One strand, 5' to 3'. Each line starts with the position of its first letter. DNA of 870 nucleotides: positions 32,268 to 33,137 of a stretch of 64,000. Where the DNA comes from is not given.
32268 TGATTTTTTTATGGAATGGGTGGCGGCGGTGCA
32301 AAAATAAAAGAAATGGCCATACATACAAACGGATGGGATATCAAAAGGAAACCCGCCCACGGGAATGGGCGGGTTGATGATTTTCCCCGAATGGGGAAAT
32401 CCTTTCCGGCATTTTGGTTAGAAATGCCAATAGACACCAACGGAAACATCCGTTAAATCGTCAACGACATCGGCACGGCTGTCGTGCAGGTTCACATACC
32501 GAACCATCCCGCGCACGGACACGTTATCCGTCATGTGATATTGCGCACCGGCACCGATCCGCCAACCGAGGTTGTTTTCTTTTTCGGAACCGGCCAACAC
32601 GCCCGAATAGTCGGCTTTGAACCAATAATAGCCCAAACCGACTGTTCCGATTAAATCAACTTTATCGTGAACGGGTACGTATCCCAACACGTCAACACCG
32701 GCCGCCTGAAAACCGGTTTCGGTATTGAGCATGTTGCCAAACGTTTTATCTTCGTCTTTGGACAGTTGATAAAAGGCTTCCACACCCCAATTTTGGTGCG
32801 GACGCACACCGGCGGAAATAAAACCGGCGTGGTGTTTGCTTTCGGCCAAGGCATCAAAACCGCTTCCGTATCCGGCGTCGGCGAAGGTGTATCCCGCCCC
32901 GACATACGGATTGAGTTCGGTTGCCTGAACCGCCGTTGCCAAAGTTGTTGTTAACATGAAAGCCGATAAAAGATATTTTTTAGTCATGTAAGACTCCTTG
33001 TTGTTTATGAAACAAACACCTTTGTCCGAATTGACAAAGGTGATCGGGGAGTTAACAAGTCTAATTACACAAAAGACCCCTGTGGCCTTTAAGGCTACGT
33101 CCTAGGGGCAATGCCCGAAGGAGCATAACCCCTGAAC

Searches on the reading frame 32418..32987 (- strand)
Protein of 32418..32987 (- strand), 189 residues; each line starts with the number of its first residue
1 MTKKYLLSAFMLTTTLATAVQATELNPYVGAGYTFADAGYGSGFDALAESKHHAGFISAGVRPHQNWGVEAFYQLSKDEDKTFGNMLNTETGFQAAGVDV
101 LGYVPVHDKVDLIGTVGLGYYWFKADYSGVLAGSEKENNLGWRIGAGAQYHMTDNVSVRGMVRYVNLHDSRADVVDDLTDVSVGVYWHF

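Call 21: search_protein_families(library=pfam, proteins=[window:32418-32987:-], max_evalue=0.00001)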
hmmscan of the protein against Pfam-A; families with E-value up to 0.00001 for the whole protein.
window:32418-32987:- (189 aa): 1 family
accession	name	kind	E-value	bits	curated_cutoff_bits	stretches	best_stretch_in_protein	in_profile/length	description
PF13505.12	OMP_b-brl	-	1e-24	88.1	28.7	1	8-189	3-175/175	Outer membrane protein beta-barrel domain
